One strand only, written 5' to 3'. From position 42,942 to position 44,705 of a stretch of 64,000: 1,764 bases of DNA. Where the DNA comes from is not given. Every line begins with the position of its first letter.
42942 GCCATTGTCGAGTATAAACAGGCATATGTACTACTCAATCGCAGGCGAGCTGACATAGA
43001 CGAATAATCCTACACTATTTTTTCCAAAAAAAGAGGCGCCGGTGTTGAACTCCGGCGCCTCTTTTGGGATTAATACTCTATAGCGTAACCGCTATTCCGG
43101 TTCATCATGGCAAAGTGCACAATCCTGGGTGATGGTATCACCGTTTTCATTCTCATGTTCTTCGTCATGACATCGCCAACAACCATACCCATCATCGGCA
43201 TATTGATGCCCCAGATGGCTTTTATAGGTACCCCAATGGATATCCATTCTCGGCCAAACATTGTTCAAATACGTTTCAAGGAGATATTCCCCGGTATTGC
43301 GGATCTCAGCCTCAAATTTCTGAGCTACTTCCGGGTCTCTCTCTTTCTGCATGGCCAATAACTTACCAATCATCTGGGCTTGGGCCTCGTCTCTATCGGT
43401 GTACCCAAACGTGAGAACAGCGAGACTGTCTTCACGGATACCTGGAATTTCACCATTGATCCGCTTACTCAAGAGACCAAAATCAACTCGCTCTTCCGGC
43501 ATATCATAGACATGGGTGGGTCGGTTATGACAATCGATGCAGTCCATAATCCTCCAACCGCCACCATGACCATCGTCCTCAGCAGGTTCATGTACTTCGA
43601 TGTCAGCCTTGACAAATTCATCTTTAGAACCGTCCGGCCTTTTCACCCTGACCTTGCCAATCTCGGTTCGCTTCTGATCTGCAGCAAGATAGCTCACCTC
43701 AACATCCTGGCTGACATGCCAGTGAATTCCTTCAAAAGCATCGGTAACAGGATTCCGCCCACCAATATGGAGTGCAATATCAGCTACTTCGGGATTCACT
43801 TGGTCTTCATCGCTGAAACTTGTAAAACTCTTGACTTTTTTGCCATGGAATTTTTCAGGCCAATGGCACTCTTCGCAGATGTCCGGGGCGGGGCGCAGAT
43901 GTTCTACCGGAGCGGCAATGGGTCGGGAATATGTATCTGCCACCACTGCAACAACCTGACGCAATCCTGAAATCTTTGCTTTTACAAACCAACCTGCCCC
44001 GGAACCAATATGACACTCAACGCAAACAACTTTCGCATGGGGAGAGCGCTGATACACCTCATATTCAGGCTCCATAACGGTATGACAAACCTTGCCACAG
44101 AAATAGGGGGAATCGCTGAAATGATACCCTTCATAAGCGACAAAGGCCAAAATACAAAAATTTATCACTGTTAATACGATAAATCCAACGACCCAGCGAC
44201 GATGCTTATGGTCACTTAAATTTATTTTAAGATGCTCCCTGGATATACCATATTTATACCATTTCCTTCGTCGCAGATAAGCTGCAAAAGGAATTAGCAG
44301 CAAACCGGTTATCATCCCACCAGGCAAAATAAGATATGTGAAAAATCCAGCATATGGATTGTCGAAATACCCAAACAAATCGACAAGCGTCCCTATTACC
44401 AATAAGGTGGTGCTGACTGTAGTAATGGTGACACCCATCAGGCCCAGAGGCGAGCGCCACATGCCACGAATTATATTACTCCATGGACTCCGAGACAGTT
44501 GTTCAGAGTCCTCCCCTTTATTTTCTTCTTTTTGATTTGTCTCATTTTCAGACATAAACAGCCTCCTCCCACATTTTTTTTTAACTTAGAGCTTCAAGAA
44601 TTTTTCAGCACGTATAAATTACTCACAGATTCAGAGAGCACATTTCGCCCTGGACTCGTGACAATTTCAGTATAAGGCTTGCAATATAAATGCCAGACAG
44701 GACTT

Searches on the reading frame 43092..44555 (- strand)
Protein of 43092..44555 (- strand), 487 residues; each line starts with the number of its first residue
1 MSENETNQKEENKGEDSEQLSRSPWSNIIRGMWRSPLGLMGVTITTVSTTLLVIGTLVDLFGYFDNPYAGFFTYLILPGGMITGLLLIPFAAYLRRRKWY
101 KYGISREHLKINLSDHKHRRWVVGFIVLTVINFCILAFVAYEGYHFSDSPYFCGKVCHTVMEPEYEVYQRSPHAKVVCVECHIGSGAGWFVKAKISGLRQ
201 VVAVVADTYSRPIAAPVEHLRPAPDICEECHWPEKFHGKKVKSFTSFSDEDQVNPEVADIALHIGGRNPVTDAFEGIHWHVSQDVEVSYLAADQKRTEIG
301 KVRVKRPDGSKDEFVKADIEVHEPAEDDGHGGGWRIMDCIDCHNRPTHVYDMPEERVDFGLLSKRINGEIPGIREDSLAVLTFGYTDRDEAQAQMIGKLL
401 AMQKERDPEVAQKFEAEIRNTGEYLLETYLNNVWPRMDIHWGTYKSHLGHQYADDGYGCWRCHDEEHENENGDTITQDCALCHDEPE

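Call 7: search_protein_families(library=pfam, proteins=[window:43092-44555:-], max_evalue=0.01)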
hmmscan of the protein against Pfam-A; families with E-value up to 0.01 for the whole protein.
window:43092-44555:- (487 aa): 5 families
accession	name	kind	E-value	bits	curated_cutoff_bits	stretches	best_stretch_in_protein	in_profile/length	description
PF03264.19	Cytochrom_NNT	-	2.3e-06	27.9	24.1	1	120-210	5-100/174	NapC/NirT cytochrome c family, N-terminal region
PF14522.11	Cytochrome_C7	-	9.8e-05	22.5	24.8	0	451-483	36-66/67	Cytochrome c7 and related cytochrome c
PF22113.1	Mtrc-MtrF_II-IV_dom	-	0.0011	18.9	30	0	170-235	76-131/176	Outer membrane cytochrome MtrC/MtrF-like, domains II/IV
PF14537.11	Cytochrom_c3_2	-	0.0028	18.5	25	0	453-485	3-35/79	Cytochrome c3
PF07690.21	MFS_1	-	0.0041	16.5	33.4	1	11-147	178-297/347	Major Facilitator Superfamily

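Call 14: find_encoding_contigs(protein=window:43092-44555:-, flank=10000, max_places=6)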
Protein window:43092-44555:- (487 aa): 8 contigs read that carry it; 5 places shown.
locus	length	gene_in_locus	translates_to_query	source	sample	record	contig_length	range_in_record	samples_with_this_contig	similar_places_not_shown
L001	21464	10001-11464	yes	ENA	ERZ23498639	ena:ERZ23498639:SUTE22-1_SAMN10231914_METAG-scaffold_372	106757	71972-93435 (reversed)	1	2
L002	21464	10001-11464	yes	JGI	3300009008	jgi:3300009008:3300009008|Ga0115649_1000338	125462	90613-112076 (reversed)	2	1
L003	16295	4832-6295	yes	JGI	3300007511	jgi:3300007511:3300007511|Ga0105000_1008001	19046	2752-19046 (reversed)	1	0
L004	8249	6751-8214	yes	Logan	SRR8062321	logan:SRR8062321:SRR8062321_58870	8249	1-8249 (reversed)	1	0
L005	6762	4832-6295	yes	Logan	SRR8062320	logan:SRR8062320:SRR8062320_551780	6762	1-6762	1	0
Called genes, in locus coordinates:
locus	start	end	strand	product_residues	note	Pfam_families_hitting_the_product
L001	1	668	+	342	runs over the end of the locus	PF04055:Radical_SAM, PF06463:Mob_synth_C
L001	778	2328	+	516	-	PF00072:Response_reg, PF08448:PAS_4, PF00512:HisKA, PF02518:HATPase_c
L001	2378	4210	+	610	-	PF00072:Response_reg, PF08448:PAS_4, PF13426:PAS_9 (weak), PF00158:Sigma54_activat, PF14532:Sigma54_activ_2, PF07728:AAA_5 (weak), PF25601:AAA_lid_14, PF02954:HTH_8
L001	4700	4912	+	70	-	-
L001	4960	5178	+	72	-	-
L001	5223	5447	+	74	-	-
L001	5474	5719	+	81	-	-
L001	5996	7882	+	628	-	PF06480:FtsH_ext, PF00004:AAA, PF17862:AAA_lid_3, PF01434:Peptidase_M41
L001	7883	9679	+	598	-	PF00989:PAS (weak), PF08448:PAS_4 (weak), PF02518:HATPase_c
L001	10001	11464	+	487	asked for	PF03264:Cytochrom_NNT (weak)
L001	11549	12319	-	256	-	PF00515:TPR_1 (faint), PF07719:TPR_2 (faint), PF13181:TPR_8 (faint), PF13424:TPR_12 (faint), PF13428:TPR_14 (faint), PF13431:TPR_17 (faint), PF13414:TPR_11 (faint), PF14559:TPR_19 (faint), +1 more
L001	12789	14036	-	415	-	PF03916:NrfD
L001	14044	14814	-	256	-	PF12797:Fer4_2 (weak), PF12838:Fer4_7 (weak), PF13183:Fer4_8 (weak), PF13247:Fer4_11, PF13237:Fer4_10 (weak), PF12797:Fer4_2 (weak), PF00037:Fer4, PF12837:Fer4_6 (weak), +6 more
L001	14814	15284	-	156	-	PF09699:Paired_CXXCH_1 (faint), PF14522:Cytochrome_C7 (faint), PF14537:Cytochrom_c3_2 (weak)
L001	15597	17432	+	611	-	PF10101:DUF2339 (faint)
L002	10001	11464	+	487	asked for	PF03264:Cytochrom_NNT (weak)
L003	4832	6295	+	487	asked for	PF03264:Cytochrom_NNT (weak)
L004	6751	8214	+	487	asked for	PF03264:Cytochrom_NNT (weak)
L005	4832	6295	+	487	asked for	PF03264:Cytochrom_NNT (weak)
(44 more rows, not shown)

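Call 31: find_related_loci(query=window:43092-44555:-, collection=genome_contigs, flank=10000)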
Query window:43092-44555:- (487 aa) in genome_contigs; peptide patterns used: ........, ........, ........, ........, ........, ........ (x = any residue, [..] = any of these).
600 stretches matched a pattern (row limit reached: there are more); 586 encode a relative of the query (tblastn E <= 1e-3); the best 80 are kept; 80 distinct loci.
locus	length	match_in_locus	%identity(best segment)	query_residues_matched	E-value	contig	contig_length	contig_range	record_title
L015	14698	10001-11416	70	14-486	0e+0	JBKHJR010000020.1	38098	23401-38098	MAG: Desulfurivibrionaceae bacterium isolate D5M12_11 NODE_272_length_38098_cov_9.267513, whole genome shotgun sequence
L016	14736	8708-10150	64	1-487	0e+0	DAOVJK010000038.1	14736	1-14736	MAG TPA_asm: Pseudomonadota bacterium isolate CSMAG_1391 CSMAG_1391_k141_697832_length_14736_cov_12.0000, whole genome s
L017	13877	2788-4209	66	17-487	0e+0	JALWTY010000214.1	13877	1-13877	MAG: Desulfobacterales bacterium isolate M2_metabat2_scaf2bin.235 M2_NODE_5382_length_13877_cov_2.983055, whole genome s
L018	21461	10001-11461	65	1-486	0e+0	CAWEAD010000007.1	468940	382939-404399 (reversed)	MAG: uncultured delta proteobacterium isolate MFD05684.bin.1.22 genome assembly, contig: contig_30841, whole genome shot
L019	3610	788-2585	65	19-487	0e+0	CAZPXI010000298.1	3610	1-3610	MAG TPA_asm: uncultured Desulfobulbus sp. isolate SRP128015_co3_35 genome assembly, contig: NODE_39538_length_3610_cov_4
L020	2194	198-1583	65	21-487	0e+0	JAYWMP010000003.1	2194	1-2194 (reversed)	MAG: Nitrospirota bacterium isolate DY22_TVG17_BIN105 k141_615675, whole genome shotgun sequence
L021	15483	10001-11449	64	2-487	0e+0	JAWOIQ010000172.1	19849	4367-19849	MAG: Desulfurivibrionaceae bacterium isolate CWP5-2.bin.54 k191_1952387, whole genome shotgun sequence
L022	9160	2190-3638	63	2-487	0e+0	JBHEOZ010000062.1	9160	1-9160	MAG: Desulfurivibrionaceae bacterium isolate S6_bin.58.strict S6_NODE_62, whole genome shotgun sequence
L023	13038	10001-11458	63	1-487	0e+0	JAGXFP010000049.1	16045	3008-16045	MAG: Desulfobacterales bacterium isolate LH_M18 k141_1027444, whole genome shotgun sequence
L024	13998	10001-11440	62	1-486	0e+0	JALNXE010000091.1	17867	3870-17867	MAG: Desulfobulbaceae bacterium isolate SO_2016_LW3 bin 20 scaffold04496_LW162_2016, whole genome shotgun sequence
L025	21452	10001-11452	63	7-487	0e+0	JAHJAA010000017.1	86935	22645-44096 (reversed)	MAG: Proteobacteria bacterium isolate Modern_marine.mb.199 Modern_marine.mb.199_k141_190479, whole genome shotgun sequen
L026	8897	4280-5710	62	6-487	0e+0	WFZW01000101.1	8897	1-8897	MAG: Deltaproteobacteria bacterium isolate S143_34 k151_305156, whole genome shotgun sequence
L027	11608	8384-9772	63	19-486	0e+0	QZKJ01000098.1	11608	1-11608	MAG: Desulfurivibrio sp. isolate SURF_16 Ga0104751_1007602, whole genome shotgun sequence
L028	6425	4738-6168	59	4-487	0e+0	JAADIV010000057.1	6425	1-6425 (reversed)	MAG: Deltaproteobacteria bacterium isolate M_MetaBat.74 contig-127_51339, whole genome shotgun sequence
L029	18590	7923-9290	61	25-487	0e+0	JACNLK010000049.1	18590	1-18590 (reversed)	MAG: Candidatus Desulfatifera sulfidica NIOZ-UU_NODE_3664_length_18590_cov_8.44796, whole genome shotgun sequence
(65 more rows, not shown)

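Call 37: search_protein_families(library=ncbifam, proteins=[window:43092-44555:-], max_evalue=0.001)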
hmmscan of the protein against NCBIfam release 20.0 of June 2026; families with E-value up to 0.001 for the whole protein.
window:43092-44555:- (487 aa): 1 family
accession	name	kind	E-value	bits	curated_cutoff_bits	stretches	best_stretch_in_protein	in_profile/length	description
TIGR03153.1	cytochr_NrfH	equivalog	5.5e-12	45.9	134.2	1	128-231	6-109/138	cytochrome c nitrite reductase small subunit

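Call 56: search_solved_structures(query=window:43092-44555:-, max_evalue=0.01)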
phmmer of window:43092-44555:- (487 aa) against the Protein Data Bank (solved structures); distinct sequences matched with E-value up to 0.01: 0.

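Call 57: find_homologous_proteins(query=window:43092-44555:-, max_evalue=1e-20)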
Query window:43092-44555:- (487 aa): 7057 proteins with E <= 1e-20 among 8000 candidates; the best 120 are listed.
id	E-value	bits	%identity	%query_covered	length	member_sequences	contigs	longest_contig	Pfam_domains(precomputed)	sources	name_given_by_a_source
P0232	0.0e+0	1171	100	100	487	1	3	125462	PF03264.20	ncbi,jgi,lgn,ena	-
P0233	6.1e-294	993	84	100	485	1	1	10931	PF03264.20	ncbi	-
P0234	4.5e-271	918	78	99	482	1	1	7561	PF03264.20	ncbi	-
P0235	2.1e-251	853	72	99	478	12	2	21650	PF03264.20,PF14522.12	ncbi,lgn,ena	-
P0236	8.8e-247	838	71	100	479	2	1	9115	PF03264.20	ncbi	-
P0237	4.8e-246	835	73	95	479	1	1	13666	PF03264.20,PF14522.12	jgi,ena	-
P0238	2.0e-244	830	70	99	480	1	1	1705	PF03264.20,PF14522.12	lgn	-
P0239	5.2e-242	822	70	97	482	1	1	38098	PF03264.20,PF14522.12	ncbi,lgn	ncbi:MAG: NapC/NirT family cytochrome c [Desulfurivibrionaceae bacterium]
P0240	7.2e-242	822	69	100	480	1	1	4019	PF03264.20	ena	-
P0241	5.8e-240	815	70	100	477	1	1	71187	PF03264.20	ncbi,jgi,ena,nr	ncbi:MAG: NapC/NirT family cytochrome c [Desulfobulbaceae bacterium]|nr:NapC/NirT family cytochrome 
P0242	1.1e-236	804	68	99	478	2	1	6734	PF03264.20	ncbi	-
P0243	1.4e-236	804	70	95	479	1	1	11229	PF03264.20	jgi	-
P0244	2.8e-236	803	67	100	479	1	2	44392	PF03264.20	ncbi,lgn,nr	ncbi:MAG: NapC/NirT family cytochrome c [Proteobacteria bacterium]|nr:NapC/NirT family cytochrome c 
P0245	8.5e-236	802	69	97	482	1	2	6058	PF03264.20,PF14522.12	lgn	-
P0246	4.6e-235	799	68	100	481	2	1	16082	PF03264.20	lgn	-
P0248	7.4e-234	795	69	100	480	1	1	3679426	PF03264.20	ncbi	ncbi:NapC/NirT family cytochrome c [Thiovibrio sp. JS02]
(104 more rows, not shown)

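Call 58: find_encoding_contigs(protein=P0233, flank=10000, max_places=2)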
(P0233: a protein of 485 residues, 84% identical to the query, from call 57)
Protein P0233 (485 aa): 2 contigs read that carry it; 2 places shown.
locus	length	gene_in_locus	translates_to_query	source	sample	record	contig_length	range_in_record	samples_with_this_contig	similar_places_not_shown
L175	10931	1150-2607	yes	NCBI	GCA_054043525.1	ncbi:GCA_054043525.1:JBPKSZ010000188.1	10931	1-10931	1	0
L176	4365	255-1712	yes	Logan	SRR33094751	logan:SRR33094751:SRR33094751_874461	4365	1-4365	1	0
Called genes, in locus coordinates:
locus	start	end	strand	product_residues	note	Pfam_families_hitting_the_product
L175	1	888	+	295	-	?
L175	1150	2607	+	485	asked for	PF03264:Cytochrom_NNT (weak)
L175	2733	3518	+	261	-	PF04116:FA_hydroxylase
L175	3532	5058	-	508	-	PF00015:MCPsignal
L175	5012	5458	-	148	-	PF12849:PBP_like_2 (weak)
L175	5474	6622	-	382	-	-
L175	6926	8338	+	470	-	PF06144:DNA_pol3_delta (faint), PF21694:DNA_pol3_delta_C (weak)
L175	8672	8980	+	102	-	PF02617:ClpS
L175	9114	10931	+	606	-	?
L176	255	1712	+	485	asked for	PF03264:Cytochrom_NNT (weak)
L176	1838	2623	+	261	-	PF04116:FA_hydroxylase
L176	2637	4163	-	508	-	PF00015:MCPsignal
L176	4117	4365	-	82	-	?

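Call 59: find_encoding_contigs(protein=P0234, flank=10000, max_places=2)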
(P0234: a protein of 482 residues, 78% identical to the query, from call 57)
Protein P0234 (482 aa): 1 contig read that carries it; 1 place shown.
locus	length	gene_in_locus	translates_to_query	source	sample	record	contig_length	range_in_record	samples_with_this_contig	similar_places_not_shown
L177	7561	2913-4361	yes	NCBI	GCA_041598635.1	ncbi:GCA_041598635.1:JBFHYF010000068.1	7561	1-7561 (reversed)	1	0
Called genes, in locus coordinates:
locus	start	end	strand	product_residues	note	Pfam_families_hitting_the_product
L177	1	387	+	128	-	?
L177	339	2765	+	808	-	PF13185:GAF_2, PF01590:GAF (weak), PF00989:PAS (weak), PF08448:PAS_4, PF13426:PAS_9, PF00512:HisKA, PF02518:HATPase_c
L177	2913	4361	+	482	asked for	PF03264:Cytochrom_NNT (weak)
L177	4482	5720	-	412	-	PF07719:TPR_2 (faint), PF13181:TPR_8 (faint)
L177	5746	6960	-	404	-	PF03916:NrfD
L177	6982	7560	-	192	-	?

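Call 60: find_encoding_contigs(protein=P0235, flank=10000, max_places=1)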
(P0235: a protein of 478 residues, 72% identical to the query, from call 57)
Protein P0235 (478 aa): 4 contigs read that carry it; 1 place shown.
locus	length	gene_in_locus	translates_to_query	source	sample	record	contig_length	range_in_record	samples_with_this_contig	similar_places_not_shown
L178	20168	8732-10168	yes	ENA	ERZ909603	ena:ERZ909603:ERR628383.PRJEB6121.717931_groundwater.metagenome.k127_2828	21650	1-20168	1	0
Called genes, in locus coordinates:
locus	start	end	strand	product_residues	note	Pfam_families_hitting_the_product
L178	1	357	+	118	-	?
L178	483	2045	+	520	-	PF00072:Response_reg, PF08448:PAS_4, PF13426:PAS_9 (weak), PF00512:HisKA, PF02518:HATPase_c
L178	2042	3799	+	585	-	PF00072:Response_reg, PF08448:PAS_4, PF13426:PAS_9 (weak), PF00158:Sigma54_activat, PF14532:Sigma54_activ_2, PF07728:AAA_5 (weak), PF25601:AAA_lid_14, PF02954:HTH_8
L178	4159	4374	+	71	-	-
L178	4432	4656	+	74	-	-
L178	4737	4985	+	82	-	-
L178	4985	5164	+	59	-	-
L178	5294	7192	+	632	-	PF06480:FtsH_ext (weak), PF00004:AAA, PF17862:AAA_lid_3, PF01434:Peptidase_M41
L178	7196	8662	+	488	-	PF00512:HisKA, PF02518:HATPase_c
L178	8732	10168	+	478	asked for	PF03264:Cytochrom_NNT (weak), PF14522:Cytochrome_C7 (faint)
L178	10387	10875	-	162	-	PF00847:AP2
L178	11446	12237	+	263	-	PF01503:PRA-PH (faint), PF03819:MazG, PF12643:MazG-like (faint), PF03819:MazG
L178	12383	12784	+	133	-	PF01250:Ribosomal_S6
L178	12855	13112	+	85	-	PF01084:Ribosomal_S18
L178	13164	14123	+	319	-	PF09991:DUF2232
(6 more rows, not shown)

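Call 77: find_encoding_contigs(protein=P0248, flank=10000, max_places=1)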
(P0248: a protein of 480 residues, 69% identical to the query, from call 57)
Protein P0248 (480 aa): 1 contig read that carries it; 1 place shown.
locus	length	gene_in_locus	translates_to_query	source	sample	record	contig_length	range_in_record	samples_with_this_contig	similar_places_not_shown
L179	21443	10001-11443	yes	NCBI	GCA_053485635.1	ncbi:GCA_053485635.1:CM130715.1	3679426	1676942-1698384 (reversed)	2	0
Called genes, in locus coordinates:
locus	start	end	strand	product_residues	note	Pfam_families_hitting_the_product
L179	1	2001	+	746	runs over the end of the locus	PF01136:Peptidase_U32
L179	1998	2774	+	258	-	PF17131:TP_0789-like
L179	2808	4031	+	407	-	PF12704:MacB_PCD, PF02687:FtsX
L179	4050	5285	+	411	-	PF12704:MacB_PCD, PF02687:FtsX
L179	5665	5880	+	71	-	-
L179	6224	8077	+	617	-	PF06068:TIP49 (weak), PF00004:AAA, PF07728:AAA_5 (faint), PF17862:AAA_lid_3, PF01434:Peptidase_M41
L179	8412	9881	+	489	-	PF03264:Cytochrom_NNT (weak), PF14522:Cytochrome_C7 (faint)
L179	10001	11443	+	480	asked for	PF03264:Cytochrom_NNT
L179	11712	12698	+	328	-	PF13428:TPR_14 (faint), PF25063:ARM_TT21_C (faint), PF00515:TPR_1 (faint), PF07719:TPR_2 (faint), PF13181:TPR_8 (faint), PF13432:TPR_16 (weak), PF14559:TPR_19 (weak), PF13432:TPR_16 (weak), +2 more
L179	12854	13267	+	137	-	PF00376:MerR, PF13411:MerR_1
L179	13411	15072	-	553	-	PF00999:Na_H_Exchanger, PF02254:TrkA_N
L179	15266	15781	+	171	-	PF01899:MNHE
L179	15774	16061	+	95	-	PF04066:MrpF_PhaF (weak)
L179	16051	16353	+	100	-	PF03334:PhaG_MnhG_YufB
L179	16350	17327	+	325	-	PF13244:MbhD, PF04039:MnhB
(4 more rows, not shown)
